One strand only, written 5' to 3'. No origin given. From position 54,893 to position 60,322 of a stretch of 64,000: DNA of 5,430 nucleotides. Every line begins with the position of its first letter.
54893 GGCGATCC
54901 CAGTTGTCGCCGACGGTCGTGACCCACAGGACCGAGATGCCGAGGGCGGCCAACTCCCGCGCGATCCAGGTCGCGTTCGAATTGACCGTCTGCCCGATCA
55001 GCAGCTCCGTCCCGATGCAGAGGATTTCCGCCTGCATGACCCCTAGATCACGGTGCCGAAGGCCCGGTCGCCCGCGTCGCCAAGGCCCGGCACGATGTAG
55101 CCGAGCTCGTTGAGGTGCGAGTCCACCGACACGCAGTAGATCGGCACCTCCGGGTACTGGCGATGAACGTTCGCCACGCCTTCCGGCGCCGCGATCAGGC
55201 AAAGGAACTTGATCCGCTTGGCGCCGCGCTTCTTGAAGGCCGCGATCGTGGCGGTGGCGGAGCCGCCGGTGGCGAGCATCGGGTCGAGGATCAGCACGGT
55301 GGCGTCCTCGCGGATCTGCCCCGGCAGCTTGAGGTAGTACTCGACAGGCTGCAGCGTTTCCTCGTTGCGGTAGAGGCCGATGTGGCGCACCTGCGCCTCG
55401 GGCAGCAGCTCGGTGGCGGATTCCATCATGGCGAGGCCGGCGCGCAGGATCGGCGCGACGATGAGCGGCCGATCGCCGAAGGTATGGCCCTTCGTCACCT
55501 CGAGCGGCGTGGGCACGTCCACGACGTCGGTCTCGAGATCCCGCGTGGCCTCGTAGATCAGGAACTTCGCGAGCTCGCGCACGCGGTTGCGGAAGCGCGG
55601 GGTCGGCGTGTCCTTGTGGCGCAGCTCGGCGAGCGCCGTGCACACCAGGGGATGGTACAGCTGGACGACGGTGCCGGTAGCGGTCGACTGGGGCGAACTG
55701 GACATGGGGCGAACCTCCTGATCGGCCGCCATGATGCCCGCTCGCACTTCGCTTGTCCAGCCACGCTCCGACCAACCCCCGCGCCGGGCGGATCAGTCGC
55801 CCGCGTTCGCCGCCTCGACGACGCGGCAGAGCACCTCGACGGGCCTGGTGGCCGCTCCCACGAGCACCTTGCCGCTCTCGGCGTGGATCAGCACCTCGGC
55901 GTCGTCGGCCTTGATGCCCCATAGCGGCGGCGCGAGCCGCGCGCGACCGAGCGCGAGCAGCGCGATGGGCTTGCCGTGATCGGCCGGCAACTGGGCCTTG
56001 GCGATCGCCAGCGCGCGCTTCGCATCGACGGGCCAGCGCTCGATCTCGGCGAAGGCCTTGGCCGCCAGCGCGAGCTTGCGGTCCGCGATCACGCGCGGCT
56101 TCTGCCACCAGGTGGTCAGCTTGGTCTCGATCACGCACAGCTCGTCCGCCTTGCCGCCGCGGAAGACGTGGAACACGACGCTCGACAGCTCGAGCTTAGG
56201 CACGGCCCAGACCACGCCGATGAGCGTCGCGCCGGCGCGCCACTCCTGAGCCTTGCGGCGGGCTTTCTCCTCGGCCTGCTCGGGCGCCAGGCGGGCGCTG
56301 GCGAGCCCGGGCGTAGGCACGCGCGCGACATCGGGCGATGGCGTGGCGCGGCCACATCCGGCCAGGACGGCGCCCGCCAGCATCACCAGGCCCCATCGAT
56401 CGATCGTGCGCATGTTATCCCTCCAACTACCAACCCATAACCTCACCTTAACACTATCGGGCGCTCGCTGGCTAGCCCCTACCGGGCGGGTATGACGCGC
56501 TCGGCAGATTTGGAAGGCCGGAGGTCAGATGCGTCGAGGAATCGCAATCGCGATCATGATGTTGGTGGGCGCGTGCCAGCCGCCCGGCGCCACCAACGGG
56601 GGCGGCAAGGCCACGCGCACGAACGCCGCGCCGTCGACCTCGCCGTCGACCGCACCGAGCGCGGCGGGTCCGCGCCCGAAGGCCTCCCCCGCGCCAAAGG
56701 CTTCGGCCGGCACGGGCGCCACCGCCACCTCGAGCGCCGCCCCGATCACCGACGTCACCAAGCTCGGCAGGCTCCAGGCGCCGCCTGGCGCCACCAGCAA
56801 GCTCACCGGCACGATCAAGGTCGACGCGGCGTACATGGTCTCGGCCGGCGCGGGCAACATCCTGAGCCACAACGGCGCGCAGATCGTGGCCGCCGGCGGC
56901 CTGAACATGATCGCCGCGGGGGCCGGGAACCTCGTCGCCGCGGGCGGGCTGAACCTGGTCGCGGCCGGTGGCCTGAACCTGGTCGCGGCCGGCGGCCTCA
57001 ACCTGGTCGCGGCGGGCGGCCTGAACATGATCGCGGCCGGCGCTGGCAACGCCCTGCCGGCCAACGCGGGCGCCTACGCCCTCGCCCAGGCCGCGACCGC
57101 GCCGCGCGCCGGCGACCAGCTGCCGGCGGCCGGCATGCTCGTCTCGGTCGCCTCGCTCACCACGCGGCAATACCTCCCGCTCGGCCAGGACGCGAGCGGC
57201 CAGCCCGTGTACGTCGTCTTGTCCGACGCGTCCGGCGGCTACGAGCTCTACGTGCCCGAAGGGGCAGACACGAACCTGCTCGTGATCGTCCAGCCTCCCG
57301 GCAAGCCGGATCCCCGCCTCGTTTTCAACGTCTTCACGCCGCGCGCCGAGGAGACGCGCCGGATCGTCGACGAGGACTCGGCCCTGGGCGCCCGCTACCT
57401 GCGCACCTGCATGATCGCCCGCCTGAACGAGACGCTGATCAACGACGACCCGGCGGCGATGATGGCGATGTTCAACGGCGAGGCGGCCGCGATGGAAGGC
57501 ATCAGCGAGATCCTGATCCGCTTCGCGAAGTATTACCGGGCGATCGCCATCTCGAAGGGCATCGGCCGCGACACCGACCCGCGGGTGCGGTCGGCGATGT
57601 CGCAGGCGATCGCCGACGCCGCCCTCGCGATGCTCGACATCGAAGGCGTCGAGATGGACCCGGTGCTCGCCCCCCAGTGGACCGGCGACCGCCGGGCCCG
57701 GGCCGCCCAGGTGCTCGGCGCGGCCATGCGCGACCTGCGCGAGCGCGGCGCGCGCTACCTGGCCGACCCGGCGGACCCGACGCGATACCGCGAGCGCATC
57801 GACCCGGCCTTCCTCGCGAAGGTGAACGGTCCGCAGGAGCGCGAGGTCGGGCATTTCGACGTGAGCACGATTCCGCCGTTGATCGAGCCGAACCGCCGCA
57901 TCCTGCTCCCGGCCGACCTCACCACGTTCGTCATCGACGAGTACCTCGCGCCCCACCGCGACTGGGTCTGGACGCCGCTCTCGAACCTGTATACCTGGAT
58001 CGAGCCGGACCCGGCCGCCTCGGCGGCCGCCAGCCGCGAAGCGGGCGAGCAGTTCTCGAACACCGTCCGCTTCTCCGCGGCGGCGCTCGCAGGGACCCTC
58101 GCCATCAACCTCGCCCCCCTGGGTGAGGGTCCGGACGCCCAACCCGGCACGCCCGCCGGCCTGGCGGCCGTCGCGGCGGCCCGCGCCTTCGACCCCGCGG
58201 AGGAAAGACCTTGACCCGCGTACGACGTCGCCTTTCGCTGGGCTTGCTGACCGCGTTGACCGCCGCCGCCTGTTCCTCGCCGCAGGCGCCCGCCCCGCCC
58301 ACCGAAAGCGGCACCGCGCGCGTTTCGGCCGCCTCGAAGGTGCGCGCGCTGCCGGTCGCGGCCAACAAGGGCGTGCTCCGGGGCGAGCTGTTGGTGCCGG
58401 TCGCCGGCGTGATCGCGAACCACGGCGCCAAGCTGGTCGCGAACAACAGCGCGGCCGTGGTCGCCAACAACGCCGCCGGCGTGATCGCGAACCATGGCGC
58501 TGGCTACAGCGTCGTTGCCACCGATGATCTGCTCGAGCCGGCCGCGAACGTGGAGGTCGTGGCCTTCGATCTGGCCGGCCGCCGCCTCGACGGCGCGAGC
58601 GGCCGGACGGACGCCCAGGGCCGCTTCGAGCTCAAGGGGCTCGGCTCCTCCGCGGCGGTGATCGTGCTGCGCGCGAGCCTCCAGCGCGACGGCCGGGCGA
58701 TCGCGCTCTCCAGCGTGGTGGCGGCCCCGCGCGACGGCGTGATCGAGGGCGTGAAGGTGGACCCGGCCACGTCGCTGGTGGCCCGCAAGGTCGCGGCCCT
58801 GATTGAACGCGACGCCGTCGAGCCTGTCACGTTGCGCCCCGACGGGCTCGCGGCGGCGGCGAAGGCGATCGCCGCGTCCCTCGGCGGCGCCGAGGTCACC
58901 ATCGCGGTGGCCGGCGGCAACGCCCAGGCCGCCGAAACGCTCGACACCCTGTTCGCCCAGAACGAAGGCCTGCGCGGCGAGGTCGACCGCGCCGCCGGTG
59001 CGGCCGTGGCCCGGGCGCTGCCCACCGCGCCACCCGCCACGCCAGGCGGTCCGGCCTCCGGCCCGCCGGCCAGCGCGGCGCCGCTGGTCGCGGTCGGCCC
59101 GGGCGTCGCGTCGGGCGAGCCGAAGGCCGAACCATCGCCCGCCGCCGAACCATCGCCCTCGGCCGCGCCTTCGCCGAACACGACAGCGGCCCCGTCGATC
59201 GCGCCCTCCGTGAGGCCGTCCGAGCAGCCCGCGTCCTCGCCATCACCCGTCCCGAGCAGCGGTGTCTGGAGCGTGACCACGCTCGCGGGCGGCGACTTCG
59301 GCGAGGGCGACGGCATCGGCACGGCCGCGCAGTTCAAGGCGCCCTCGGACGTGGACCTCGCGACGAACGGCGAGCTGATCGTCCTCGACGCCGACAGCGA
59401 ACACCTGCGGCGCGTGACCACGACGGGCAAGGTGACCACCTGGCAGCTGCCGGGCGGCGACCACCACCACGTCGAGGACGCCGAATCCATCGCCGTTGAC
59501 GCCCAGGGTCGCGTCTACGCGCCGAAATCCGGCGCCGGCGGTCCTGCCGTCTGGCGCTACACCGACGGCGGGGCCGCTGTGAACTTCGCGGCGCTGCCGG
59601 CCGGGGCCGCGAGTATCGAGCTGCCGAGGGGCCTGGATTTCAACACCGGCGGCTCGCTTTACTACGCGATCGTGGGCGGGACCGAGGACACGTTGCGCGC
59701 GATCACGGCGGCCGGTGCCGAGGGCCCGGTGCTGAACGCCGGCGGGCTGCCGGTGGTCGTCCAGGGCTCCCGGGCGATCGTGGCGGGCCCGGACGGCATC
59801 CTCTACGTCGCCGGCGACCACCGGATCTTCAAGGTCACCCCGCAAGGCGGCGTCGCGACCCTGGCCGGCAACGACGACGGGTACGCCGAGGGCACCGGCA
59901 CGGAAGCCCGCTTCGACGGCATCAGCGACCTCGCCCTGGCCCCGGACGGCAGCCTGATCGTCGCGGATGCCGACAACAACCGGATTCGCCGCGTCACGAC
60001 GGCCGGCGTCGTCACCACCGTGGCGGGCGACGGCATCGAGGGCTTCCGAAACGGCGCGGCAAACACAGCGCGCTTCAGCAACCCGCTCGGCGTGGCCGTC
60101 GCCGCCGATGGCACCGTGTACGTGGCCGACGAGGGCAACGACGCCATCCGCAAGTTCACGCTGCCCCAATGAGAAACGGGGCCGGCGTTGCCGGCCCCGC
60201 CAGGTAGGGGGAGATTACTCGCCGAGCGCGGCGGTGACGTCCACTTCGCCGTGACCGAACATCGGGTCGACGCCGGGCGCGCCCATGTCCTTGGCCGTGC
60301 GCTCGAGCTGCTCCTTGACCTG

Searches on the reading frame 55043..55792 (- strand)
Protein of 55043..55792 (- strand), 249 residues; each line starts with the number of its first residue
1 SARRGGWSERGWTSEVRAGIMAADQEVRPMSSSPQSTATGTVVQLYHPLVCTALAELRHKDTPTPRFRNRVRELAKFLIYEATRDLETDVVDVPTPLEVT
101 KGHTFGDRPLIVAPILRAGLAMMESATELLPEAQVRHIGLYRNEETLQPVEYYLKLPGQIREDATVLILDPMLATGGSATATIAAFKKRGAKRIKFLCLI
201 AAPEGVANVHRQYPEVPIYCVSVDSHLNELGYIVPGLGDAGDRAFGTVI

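Call 63: search_protein_families(library=ncbifam, proteins=[window:55043-55792:-], max_evalue=0.0001)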
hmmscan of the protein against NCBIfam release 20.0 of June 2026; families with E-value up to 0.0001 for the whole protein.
window:55043-55792:- (249 aa): 3 families
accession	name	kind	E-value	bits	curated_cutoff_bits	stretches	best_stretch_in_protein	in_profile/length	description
NF001097.0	PRK00129.1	equivalog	2.3e-79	266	114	1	42-247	4-208/209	uracil phosphoribosyltransferase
TIGR01091.1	upp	equivalog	2.9e-75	252.5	208.35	1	42-247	2-206/207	uracil phosphoribosyltransferase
NF005299.0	PRK06827.1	subfamily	8.1e-05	21.5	327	0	158-221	260-324/383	phosphoribosylpyrophosphate synthetase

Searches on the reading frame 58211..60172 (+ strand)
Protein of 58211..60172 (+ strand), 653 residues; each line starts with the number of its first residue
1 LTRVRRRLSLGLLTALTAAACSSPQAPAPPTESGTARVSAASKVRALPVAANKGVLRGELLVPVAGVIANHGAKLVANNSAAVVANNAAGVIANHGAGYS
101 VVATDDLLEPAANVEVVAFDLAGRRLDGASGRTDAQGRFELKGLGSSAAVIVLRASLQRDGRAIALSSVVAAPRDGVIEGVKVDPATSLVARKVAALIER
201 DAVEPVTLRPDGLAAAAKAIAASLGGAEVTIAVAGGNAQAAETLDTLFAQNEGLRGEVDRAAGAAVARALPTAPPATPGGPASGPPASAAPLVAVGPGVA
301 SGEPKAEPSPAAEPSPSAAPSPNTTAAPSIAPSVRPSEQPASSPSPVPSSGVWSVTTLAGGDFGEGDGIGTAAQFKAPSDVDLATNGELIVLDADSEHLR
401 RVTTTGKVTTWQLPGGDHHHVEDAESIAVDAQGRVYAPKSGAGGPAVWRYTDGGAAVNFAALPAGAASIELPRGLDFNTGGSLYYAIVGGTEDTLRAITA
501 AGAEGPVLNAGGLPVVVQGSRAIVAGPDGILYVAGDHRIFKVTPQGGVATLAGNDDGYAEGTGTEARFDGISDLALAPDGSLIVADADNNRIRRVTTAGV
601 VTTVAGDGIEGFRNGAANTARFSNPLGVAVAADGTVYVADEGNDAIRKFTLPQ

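Call 63: search_protein_families(library=ncbifam, proteins=[window:58211-60172:+], max_evalue=0.0001)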
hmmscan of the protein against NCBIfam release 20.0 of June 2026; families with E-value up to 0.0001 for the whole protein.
window:58211-60172:+ (653 aa): 2 families
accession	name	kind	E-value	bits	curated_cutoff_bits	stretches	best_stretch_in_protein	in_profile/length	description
NF033206.1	ScyE_fam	subfamily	3e-07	30.3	80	0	523-642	211-321/333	ScyD/ScyE family protein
NF035926.1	scyF_NHL_VPEP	equivalog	1.7e-05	24.1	350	0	563-649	96-178/376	scytonemin biosynthesis PEP-CTERM protein ScyF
